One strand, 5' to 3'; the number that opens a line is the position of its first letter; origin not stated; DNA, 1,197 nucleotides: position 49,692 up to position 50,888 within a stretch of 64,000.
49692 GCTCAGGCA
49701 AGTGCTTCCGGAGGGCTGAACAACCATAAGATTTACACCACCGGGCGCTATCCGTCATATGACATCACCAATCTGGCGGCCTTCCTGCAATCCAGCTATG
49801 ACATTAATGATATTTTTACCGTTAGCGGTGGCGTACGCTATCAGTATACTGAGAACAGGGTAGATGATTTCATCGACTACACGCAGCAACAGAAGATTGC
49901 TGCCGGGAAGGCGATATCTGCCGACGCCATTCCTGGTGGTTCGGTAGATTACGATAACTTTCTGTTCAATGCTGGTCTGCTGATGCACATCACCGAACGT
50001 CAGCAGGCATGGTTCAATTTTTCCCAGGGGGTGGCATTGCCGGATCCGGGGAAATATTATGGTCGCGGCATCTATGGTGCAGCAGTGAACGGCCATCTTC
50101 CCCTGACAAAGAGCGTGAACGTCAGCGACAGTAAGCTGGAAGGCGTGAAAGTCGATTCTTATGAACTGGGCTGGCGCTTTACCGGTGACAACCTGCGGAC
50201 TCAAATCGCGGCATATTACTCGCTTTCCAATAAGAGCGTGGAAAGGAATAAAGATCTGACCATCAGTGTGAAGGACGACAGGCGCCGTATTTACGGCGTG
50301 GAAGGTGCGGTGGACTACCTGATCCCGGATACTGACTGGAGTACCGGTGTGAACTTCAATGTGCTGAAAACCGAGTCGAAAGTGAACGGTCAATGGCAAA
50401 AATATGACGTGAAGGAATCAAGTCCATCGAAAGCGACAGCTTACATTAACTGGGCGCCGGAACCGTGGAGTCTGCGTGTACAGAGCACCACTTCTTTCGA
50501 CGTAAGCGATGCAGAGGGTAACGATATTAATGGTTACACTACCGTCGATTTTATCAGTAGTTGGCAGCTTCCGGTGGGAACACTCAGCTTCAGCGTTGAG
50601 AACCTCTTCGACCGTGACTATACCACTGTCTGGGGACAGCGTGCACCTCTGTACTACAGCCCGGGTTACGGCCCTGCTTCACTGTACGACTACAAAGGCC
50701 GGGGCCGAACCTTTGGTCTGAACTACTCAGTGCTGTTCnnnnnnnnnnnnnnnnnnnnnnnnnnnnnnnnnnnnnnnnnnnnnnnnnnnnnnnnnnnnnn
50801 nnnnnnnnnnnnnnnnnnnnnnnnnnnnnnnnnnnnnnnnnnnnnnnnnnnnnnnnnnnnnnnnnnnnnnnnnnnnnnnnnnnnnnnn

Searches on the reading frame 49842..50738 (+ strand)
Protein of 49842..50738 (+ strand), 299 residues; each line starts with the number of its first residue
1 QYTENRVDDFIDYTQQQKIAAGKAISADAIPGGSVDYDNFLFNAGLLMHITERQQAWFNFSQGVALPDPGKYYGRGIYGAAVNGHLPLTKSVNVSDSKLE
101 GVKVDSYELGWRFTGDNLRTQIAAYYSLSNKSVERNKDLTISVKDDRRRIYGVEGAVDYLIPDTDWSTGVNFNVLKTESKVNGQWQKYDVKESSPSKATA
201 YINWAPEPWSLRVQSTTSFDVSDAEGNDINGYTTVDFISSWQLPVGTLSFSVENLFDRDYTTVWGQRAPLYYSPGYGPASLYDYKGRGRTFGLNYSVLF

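Call 25: find_related_loci(query=window:49842-50738:+, collection=genome_contigs, flank=1200)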
Query window:49842-50738:+ (299 aa) in genome_contigs; peptide patterns used: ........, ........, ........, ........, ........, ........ (x = any residue, [..] = any of these).
131 stretches matched a pattern; 118 encode a relative of the query (tblastn E <= 1e-3); the best 80 are kept; 80 distinct loci.
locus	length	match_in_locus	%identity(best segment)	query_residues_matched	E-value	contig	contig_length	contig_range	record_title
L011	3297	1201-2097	100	1-299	0e+0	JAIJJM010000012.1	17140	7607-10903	MAG: Collinsella sp. isolate Map_57_008 contig_100_551, whole genome shotgun sequence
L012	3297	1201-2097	90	1-299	0e+0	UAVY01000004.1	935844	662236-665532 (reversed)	Citrobacter koseri strain NCTC10786 genome assembly, contig: ERS513143SCcontig000004, whole genome shotgun sequence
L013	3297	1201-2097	88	1-299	0e+0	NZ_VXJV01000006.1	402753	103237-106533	Salmonella enterica subsp. diarizonae strain CCUG 30040T contig_0000006, whole genome shotgun sequence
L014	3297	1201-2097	88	1-299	0e+0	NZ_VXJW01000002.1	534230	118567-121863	Salmonella enterica subsp. arizonae strain CCUG 6322T contig_0000002, whole genome shotgun sequence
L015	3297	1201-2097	86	1-299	1e-178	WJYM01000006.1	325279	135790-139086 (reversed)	Enterobacteriaceae bacterium RIT691 6, whole genome shotgun sequence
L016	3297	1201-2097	86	1-299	4e-178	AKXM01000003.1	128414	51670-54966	Enterobacter sp. Ag1 Contig3, whole genome shotgun sequence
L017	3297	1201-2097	86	1-299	3e-178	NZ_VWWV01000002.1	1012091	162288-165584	Enterobacter sp. Cy-643 NODE_1_length_2804548_cov_69.115748/1, whole genome shotgun sequence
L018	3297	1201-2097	85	1-299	3e-178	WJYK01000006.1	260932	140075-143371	Enterobacteriaceae bacterium RIT693 6, whole genome shotgun sequence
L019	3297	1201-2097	85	1-299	2e-178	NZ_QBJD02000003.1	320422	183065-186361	Enterobacter sp. RIT418 RIT418_S9_3, whole genome shotgun sequence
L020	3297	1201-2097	86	1-299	6e-178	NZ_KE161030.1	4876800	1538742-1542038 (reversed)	Cedecea davisae DSM 4568 Scaffold0, whole genome shotgun sequence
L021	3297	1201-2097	84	1-299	2e-177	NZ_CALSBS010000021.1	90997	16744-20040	Pseudocitrobacter vendiensis strain CPO20170097T, whole genome shotgun sequence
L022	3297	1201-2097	85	1-299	2e-177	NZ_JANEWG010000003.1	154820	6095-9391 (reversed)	Citrobacter sp. Awk 4 510132-22-3, whole genome shotgun sequence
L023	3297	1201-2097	83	1-299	4e-175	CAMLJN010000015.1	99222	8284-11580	MAG: uncultured Buttiauxella sp. isolate SRR12181029_bin.1_metawrap_v1.3.0_MAG genome assembly, contig: ERZ12593168_27,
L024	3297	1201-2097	83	1-299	2e-174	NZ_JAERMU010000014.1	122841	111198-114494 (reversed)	Cedecea sulfonylureivorans strain LAM2020 LMT5_ctg014, whole genome shotgun sequence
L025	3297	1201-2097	84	1-299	1e-174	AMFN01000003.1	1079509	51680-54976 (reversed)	Enterobacteriaceae bacterium LSJC7 Scaffold1_3, whole genome shotgun sequence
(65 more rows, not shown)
